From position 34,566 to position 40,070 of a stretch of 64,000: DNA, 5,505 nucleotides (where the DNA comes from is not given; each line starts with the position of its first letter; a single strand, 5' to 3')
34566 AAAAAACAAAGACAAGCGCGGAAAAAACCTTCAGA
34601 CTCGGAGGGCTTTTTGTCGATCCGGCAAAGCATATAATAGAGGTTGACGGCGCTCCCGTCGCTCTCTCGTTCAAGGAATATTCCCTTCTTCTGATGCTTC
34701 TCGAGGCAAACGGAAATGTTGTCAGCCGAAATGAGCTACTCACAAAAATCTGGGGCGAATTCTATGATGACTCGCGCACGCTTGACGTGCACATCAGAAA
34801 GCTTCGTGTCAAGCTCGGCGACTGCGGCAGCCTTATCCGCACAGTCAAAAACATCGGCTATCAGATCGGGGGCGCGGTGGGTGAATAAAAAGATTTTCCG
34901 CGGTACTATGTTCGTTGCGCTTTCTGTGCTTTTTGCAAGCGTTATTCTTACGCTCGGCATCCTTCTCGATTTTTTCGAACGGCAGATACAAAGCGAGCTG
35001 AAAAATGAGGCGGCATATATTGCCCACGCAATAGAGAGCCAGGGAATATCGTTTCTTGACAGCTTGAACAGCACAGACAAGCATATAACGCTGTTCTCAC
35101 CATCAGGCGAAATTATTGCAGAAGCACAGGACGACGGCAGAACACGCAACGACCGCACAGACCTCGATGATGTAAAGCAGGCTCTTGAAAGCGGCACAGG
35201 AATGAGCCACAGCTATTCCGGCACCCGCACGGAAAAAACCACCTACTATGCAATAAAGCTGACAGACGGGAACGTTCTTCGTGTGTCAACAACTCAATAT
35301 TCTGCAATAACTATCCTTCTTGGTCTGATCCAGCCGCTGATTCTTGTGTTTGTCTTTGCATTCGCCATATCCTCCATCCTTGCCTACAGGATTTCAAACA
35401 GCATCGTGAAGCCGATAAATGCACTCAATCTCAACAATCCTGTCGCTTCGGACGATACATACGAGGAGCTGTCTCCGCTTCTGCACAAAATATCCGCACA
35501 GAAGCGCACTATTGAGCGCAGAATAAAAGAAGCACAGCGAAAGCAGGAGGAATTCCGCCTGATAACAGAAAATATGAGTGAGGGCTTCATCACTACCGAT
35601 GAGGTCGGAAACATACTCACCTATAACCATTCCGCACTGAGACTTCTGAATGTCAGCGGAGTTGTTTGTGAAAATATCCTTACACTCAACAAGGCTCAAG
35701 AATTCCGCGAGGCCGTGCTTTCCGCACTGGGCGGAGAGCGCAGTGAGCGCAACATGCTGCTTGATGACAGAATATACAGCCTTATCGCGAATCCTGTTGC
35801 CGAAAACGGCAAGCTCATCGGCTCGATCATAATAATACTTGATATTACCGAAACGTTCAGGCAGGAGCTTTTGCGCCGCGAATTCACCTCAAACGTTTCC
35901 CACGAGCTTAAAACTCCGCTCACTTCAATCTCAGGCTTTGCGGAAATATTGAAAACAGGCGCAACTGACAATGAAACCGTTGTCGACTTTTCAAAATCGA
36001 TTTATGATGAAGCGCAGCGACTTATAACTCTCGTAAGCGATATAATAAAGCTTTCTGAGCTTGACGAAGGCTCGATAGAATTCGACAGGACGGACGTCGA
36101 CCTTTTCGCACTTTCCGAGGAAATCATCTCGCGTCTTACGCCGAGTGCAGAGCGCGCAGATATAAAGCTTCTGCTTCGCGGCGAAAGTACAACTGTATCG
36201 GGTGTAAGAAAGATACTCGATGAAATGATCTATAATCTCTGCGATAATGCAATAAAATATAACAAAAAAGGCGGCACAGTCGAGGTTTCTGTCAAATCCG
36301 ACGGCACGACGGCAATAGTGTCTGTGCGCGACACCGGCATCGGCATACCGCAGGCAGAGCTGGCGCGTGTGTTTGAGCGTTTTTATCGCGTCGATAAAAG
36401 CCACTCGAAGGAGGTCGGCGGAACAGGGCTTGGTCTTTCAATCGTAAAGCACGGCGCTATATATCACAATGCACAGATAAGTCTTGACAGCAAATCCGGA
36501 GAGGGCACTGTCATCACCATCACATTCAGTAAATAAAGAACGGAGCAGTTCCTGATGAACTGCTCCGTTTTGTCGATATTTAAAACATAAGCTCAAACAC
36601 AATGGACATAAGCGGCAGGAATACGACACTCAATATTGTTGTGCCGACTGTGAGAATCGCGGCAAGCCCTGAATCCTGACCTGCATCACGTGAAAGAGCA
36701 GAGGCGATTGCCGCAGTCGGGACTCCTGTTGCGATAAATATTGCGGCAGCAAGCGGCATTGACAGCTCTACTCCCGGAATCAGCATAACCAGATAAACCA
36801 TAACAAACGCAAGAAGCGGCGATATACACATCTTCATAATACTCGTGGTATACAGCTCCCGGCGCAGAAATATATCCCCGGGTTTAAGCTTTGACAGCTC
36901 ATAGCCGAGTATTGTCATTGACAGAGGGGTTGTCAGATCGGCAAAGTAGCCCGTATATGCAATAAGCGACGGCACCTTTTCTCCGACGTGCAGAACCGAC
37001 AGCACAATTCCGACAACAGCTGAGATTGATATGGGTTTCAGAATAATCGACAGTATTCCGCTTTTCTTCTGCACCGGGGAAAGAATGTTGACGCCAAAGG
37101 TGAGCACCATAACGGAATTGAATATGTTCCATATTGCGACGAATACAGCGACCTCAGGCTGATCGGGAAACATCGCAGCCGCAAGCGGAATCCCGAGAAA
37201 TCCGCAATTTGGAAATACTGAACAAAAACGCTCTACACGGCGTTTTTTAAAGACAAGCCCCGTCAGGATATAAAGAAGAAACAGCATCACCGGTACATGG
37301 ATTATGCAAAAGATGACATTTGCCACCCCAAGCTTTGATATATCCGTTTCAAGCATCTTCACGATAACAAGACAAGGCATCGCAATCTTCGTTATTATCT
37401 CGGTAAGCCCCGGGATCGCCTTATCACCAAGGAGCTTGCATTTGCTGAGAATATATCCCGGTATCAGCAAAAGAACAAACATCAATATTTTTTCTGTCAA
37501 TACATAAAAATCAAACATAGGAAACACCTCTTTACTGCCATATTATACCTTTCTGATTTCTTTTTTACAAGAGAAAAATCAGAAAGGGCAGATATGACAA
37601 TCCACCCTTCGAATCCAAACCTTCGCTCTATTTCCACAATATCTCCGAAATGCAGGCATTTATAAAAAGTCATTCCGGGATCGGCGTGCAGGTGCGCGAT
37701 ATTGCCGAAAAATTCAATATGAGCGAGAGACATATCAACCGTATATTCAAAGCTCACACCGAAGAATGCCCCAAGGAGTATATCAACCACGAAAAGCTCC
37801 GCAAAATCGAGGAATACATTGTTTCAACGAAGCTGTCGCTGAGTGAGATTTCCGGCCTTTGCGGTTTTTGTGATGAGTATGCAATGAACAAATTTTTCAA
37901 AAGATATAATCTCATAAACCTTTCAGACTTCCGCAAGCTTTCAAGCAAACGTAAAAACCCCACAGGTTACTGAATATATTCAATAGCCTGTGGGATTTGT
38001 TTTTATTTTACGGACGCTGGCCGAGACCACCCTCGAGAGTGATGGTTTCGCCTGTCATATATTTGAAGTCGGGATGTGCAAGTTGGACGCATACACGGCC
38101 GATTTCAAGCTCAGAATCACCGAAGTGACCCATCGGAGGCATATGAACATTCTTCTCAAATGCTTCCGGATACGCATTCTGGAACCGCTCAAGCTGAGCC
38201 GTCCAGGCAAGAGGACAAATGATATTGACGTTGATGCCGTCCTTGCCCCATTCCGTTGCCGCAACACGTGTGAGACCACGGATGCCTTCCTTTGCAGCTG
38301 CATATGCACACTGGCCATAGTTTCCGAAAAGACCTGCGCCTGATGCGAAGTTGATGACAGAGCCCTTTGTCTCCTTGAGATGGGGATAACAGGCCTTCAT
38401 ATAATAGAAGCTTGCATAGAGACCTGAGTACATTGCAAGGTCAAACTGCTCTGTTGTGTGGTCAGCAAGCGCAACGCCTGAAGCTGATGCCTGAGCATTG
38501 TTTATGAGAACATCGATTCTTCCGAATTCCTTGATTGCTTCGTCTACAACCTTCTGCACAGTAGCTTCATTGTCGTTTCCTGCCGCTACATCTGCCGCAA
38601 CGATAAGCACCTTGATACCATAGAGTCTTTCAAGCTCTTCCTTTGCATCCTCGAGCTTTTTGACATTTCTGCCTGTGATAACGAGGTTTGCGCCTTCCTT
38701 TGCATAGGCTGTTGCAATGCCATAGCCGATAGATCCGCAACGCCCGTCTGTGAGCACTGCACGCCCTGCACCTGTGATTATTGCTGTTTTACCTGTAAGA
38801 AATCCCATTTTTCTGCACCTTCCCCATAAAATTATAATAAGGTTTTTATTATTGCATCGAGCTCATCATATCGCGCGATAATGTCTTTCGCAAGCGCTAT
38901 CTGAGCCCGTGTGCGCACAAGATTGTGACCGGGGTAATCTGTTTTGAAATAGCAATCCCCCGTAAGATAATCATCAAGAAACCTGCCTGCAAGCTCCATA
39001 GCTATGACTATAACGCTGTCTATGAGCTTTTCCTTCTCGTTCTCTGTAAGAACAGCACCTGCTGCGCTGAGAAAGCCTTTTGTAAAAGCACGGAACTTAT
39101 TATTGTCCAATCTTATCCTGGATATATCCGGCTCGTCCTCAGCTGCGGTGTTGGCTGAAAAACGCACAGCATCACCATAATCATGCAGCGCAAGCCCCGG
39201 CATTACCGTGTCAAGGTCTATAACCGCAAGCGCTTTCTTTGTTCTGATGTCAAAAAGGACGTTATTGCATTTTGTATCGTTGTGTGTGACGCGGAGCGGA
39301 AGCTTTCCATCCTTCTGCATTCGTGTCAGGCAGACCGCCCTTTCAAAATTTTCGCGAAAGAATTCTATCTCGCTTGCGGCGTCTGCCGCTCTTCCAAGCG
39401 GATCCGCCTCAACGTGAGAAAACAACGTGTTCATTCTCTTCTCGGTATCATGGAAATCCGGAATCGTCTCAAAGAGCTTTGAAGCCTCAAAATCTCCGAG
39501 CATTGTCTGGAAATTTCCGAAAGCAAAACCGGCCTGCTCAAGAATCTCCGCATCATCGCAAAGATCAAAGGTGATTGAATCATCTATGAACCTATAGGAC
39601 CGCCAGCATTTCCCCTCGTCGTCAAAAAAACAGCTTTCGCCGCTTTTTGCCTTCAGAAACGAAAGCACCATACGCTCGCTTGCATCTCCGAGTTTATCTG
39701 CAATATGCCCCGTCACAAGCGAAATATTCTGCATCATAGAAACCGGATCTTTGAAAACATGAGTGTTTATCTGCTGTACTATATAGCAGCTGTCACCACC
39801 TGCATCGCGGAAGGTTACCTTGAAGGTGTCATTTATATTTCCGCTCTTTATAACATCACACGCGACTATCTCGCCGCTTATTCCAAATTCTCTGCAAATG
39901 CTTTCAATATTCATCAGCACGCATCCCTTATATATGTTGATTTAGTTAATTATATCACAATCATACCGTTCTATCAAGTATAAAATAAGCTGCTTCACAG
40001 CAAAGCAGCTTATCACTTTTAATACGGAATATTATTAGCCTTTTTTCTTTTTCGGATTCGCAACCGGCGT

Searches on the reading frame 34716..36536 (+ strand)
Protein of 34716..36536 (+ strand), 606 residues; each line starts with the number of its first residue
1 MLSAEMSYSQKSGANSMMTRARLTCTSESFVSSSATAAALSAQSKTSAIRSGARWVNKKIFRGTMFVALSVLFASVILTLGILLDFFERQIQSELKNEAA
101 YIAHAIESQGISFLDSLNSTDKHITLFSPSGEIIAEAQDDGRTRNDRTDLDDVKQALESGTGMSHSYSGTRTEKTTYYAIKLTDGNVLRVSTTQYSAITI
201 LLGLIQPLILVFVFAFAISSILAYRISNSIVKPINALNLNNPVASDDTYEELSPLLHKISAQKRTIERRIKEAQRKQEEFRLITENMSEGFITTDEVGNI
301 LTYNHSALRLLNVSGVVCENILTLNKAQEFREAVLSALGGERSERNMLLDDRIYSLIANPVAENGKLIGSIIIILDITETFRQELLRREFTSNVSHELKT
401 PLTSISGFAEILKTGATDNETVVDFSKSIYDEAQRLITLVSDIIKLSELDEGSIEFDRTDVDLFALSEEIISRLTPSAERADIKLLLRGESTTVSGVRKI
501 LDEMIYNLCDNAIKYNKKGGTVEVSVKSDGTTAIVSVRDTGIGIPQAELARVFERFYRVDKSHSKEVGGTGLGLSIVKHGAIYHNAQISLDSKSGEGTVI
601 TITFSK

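Call 94: search_protein_families(library=pfam, proteins=[window:34716-36536:+], max_evalue=0.00001)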
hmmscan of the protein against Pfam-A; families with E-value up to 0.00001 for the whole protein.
window:34716-36536:+ (606 aa): 2 families
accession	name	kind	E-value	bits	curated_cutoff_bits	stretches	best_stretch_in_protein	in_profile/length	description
PF02518.31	HATPase_c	-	1.5e-27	96.6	26.4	1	498-604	3-107/111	Histidine kinase-, DNA gyrase B-, and HSP90-like ATPase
PF00512.31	HisKA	-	1.7e-18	66.9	26.9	1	387-452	2-66/66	His Kinase A (phospho-acceptor) domain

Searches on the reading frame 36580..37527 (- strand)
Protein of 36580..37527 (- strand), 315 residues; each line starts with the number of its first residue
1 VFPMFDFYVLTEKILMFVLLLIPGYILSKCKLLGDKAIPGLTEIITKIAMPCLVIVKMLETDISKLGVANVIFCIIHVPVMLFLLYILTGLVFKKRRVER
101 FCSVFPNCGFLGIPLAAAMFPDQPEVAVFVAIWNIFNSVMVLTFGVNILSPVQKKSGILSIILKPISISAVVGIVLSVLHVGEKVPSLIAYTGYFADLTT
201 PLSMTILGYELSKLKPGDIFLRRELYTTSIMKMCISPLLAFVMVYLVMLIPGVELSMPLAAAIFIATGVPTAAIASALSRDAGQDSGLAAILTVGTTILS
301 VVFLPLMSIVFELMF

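Call 94: search_protein_families(library=pfam, proteins=[window:36580-37527:-], max_evalue=0.00001)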
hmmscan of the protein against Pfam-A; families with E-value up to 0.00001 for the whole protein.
window:36580-37527:- (315 aa): 1 family
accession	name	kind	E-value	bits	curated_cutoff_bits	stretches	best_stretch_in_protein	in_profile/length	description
PF03547.23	Mem_trans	-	5.2e-16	58.6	25.7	1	11-155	3-153/343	Membrane transport protein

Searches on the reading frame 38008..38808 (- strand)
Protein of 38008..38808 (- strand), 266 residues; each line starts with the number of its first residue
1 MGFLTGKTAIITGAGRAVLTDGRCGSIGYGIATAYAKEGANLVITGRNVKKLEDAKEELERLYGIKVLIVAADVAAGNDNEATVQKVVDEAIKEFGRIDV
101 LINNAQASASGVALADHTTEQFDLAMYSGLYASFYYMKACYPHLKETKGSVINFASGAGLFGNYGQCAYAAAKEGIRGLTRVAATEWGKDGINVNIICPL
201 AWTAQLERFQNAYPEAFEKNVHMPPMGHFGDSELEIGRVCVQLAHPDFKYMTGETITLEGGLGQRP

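Call 94: search_protein_families(library=pfam, proteins=[window:38008-38808:-], max_evalue=0.00001)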
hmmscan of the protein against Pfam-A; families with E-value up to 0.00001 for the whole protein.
window:38008-38808:- (266 aa): 3 families
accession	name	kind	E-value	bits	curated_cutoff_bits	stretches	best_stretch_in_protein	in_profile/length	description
PF13561.12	adh_short_C2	-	4.7e-47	161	27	1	26-262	7-235/236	Enoyl-(Acyl carrier protein) reductase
PF00106.31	adh_short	-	8.4e-39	133.5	26.6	1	18-205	3-185/195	short chain dehydrogenase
PF08659.16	KR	-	2.8e-14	53.9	22.6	1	21-181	6-161/180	KR domain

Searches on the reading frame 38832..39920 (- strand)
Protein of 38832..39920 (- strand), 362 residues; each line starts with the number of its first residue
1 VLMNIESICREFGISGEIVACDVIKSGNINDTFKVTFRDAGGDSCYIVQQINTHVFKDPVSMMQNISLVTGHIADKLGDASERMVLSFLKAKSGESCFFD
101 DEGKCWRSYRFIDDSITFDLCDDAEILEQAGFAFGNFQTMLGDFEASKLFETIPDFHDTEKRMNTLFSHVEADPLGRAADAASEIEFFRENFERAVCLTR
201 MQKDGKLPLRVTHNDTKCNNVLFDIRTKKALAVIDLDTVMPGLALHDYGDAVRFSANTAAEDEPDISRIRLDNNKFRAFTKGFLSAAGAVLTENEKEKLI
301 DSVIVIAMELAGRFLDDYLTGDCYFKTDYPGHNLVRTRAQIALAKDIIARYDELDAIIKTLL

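Call 94: search_protein_families(library=pfam, proteins=[window:38832-39920:-], max_evalue=0.00001)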
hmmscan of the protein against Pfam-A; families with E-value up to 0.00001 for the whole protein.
window:38832-39920:- (362 aa): 1 family
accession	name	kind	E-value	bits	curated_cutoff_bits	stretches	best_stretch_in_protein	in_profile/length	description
PF01636.29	APH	-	3.8e-11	43.6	23.2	1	105-260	71-217/239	Phosphotransferase enzyme family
